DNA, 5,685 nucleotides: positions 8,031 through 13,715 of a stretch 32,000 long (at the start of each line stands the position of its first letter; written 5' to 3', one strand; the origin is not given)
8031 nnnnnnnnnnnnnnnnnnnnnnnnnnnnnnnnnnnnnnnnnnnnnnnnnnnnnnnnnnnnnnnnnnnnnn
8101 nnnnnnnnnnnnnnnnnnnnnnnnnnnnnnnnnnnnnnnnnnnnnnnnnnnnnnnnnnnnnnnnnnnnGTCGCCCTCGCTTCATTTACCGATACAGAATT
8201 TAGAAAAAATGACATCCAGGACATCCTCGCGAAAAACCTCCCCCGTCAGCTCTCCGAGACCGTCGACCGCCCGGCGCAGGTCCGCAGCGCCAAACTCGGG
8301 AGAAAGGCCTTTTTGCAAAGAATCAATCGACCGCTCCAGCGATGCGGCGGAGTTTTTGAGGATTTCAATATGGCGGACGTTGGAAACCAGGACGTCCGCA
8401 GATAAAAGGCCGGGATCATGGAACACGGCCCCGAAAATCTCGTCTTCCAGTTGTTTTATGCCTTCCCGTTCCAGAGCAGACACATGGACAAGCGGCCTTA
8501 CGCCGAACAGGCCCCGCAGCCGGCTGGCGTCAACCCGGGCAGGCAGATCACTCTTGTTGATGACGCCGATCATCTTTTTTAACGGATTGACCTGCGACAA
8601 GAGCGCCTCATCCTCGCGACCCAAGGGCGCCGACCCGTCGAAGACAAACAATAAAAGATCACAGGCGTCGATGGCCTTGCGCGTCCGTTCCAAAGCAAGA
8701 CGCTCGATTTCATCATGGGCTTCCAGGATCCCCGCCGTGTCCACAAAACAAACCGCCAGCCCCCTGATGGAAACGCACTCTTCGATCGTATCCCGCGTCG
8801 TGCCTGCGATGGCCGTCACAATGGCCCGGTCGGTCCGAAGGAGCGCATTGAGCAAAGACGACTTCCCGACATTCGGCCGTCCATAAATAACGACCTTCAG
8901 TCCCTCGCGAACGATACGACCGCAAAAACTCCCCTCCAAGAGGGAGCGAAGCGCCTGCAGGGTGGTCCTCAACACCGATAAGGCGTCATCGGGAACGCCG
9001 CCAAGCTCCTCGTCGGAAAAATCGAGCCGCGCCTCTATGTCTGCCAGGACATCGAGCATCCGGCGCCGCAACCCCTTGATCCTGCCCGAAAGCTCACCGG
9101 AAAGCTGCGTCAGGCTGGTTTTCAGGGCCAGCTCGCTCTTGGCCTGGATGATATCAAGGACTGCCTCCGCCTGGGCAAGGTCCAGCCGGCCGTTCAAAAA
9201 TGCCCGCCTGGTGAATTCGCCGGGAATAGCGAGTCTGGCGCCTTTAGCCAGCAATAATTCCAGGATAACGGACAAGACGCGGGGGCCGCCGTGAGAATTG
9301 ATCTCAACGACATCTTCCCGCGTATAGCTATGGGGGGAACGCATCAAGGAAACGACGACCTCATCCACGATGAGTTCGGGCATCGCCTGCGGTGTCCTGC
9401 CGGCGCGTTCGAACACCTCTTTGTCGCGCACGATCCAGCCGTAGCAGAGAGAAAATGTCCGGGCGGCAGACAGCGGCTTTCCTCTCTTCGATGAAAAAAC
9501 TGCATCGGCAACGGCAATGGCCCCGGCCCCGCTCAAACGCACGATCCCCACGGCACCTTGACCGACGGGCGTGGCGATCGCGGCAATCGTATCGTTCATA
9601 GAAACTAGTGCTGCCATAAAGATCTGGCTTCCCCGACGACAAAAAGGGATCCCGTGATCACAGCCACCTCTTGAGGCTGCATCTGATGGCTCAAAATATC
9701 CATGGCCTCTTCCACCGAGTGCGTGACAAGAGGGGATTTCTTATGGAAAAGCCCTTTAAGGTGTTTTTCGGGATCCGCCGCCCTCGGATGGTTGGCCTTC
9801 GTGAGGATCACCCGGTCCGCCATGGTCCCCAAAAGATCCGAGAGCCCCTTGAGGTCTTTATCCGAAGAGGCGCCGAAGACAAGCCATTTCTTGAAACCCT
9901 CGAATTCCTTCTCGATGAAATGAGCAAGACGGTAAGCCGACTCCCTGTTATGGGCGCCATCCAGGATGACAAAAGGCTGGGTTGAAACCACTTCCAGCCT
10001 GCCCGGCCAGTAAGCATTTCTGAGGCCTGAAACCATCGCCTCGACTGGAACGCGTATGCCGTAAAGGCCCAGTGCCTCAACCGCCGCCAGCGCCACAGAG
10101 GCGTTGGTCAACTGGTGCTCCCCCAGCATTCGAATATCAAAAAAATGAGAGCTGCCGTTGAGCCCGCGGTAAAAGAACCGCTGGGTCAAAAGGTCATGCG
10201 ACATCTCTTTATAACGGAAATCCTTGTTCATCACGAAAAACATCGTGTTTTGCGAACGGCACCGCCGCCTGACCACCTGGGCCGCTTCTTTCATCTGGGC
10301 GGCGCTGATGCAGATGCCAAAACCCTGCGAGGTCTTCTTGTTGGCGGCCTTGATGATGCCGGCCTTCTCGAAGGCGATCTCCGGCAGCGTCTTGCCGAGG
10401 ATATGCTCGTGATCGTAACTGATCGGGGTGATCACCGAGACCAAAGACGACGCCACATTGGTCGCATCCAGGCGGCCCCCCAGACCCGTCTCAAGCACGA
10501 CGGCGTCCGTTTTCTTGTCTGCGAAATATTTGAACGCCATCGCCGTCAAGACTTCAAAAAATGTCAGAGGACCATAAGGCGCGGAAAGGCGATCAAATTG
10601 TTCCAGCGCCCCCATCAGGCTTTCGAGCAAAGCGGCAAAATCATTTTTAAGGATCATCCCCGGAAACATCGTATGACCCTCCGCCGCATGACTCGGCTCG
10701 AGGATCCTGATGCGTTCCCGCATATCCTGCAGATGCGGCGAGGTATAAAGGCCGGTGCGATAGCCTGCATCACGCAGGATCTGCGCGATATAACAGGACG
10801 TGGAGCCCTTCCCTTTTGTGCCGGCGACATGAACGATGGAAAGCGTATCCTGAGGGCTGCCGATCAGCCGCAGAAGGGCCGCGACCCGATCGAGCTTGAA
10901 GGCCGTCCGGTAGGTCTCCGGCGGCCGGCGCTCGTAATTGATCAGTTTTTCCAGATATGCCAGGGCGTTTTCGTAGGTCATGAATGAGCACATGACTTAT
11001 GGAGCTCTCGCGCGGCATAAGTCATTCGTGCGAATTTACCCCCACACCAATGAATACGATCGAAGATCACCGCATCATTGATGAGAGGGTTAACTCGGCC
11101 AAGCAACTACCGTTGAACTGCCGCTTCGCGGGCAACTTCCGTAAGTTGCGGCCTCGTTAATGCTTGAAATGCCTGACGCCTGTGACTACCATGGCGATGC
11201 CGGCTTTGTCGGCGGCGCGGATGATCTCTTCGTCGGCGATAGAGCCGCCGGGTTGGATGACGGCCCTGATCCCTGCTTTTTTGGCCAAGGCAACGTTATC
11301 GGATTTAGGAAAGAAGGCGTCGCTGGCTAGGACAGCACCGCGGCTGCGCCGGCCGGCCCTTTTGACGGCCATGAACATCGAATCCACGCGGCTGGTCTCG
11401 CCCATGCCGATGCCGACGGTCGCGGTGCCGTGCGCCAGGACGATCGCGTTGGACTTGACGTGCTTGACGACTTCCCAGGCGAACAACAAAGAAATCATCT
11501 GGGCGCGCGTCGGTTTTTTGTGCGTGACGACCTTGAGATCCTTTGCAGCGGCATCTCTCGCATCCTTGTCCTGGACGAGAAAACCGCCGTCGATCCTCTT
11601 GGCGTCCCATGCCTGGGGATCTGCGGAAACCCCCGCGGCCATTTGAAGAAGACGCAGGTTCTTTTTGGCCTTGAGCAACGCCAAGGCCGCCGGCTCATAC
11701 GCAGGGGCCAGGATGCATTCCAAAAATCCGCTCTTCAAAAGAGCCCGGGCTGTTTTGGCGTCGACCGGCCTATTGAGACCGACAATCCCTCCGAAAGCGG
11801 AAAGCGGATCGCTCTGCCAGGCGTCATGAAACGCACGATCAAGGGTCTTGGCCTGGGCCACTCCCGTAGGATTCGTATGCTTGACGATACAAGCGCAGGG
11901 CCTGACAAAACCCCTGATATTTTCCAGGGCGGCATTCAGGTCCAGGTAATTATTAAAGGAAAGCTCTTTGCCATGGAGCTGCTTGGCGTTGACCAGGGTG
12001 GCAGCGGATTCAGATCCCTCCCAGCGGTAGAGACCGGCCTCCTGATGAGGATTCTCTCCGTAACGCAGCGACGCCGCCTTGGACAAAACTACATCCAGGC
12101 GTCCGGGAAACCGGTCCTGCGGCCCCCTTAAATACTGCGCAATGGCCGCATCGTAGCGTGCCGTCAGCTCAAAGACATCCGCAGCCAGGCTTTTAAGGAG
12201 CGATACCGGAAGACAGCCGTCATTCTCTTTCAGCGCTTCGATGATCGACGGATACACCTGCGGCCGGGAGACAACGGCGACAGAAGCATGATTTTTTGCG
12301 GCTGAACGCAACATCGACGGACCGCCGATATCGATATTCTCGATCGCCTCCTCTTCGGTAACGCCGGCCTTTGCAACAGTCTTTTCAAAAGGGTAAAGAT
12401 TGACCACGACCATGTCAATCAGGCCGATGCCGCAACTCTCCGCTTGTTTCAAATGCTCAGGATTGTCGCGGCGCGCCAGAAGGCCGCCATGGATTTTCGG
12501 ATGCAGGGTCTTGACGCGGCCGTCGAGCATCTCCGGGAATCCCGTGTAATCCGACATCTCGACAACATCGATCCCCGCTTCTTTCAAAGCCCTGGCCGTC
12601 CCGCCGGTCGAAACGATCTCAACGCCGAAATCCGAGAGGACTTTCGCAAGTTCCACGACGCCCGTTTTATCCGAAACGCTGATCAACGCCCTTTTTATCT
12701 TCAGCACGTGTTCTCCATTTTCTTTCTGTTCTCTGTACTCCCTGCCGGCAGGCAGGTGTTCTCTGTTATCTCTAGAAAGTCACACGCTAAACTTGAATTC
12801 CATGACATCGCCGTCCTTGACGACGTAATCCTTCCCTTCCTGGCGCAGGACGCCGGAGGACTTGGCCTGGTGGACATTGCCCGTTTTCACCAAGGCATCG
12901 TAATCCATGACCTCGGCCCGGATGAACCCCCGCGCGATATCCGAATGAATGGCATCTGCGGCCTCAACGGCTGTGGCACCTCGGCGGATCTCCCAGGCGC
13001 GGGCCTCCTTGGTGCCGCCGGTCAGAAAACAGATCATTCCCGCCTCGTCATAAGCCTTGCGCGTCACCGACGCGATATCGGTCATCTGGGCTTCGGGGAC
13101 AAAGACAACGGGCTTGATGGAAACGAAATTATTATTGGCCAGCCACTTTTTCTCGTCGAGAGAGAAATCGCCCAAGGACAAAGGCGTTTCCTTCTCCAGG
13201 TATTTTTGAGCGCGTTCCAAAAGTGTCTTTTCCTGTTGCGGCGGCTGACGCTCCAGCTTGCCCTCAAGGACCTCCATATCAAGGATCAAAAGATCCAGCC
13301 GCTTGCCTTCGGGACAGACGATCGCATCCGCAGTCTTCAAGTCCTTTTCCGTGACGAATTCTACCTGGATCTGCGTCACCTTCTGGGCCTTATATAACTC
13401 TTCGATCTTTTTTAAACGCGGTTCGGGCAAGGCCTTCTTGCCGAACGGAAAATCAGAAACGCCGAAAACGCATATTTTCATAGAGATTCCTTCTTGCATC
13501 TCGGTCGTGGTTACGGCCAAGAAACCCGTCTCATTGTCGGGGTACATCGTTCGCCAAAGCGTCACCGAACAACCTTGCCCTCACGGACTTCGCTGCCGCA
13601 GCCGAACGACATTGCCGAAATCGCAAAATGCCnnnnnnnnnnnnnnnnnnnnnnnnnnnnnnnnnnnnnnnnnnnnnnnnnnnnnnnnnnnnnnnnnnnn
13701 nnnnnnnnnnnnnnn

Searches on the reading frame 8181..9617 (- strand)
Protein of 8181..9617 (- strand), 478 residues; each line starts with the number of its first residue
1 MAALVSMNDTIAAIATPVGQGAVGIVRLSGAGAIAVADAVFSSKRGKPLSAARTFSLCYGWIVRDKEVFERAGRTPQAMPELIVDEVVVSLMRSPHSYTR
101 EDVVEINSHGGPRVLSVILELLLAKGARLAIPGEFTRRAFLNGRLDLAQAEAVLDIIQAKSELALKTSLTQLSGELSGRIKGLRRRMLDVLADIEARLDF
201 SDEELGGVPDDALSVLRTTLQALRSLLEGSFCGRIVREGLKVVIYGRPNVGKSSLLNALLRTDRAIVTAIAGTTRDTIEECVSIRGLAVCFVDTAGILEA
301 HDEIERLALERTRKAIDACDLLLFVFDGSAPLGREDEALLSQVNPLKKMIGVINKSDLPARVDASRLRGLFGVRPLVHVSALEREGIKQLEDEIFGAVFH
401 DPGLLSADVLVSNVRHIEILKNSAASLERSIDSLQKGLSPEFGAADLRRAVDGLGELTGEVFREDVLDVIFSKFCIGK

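Call 11: search_protein_families(library=pfam, proteins=[window:8181-9617:-])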
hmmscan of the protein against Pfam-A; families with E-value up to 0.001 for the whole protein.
window:8181-9617:- (478 aa): 7 families
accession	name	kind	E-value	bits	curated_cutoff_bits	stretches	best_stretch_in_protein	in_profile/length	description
PF12631.12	MnmE_helical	-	1.9e-52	178.9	40.1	1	147-475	1-211/211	MnmE helical domain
PF10396.14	TrmE_N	-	6.1e-38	130.1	29.8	1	10-144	1-117/117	GTP-binding protein TrmE N-terminus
PF01926.29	MMR_HSR1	-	2.2e-26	92.6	21.9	1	241-355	1-113/113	50S ribosome-binding GTPase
PF02421.24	FeoB_N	-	1.9e-09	37.7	27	1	241-394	2-156/156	Ferrous iron transport protein B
PF00350.29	Dynamin_N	-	3.7e-06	27.5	27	0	242-275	1-33/168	Dynamin family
PF04548.22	AIG1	-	9.2e-05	22.3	27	1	241-344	2-108/212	AIG1 family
PF13191.12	AAA_16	-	0.00087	20.3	32.6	0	219-314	8-96/167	AAA ATPase domain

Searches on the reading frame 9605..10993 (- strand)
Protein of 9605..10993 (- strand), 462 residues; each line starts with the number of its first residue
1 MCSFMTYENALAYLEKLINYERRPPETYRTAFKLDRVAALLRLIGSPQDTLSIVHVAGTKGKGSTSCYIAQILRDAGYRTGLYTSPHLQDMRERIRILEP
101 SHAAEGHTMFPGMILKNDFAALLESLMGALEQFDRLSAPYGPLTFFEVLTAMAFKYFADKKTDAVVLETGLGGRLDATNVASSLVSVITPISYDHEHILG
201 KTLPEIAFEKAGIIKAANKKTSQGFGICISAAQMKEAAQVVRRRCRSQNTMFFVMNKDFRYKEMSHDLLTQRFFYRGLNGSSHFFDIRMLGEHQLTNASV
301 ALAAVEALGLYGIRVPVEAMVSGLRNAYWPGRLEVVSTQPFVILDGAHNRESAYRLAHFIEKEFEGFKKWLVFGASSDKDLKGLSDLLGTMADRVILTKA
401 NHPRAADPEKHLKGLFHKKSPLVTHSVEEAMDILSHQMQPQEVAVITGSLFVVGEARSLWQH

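Call 11: search_protein_families(library=pfam, proteins=[window:9605-10993:-])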
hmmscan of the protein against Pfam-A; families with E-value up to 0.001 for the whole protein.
window:9605-10993:- (462 aa): 2 families
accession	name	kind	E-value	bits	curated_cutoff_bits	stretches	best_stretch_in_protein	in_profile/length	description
PF02875.26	Mur_ligase_C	-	9.1e-16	59.3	28.4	1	331-449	1-126/127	Mur ligase, glutamate ligase domain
PF08245.18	Mur_ligase_M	-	4.7e-13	50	24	1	153-305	48-200/200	Mur ligase middle domain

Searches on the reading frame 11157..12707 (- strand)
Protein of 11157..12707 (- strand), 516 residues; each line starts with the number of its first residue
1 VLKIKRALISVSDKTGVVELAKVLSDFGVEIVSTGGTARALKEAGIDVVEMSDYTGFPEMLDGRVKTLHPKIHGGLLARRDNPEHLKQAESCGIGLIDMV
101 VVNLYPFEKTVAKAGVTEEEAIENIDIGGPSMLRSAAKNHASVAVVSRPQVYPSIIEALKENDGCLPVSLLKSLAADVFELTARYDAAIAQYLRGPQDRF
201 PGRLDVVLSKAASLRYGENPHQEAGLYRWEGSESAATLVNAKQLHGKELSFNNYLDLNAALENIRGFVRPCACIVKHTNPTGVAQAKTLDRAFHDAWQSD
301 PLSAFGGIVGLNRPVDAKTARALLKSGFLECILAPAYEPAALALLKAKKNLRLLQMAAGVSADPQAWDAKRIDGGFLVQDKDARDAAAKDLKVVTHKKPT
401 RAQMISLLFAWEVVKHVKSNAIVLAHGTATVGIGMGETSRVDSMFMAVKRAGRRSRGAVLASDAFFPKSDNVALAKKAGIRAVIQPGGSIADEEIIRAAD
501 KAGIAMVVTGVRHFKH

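Call 11: search_protein_families(library=pfam, proteins=[window:11157-12707:-])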
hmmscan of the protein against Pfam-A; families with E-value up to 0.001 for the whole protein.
window:11157-12707:- (516 aa): 2 families
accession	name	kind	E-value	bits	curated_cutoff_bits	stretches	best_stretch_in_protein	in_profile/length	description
PF01808.24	AICARFT_IMPCHas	-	4.2e-111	371.8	25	1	136-449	1-310/311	AICARFT/IMPCHase bienzyme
PF02142.27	MGS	-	5.3e-24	84.6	24.1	1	16-130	1-93/94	MGS-like domain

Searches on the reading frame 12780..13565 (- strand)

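Call 11: search_protein_families(library=pfam, proteins=[window:12780-13565:-])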
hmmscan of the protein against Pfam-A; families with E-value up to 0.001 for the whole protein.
window:12780-13565:- (261 aa): 2 families
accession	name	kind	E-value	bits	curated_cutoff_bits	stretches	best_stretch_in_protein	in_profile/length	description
PF06071.19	YchF-GTPase_C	-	9.4e-33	112.6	27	1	178-259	2-83/84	Protein of unknown function (DUF933)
PF02824.27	TGS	-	5.3e-07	30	22.2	1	185-256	5-57/60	TGS domain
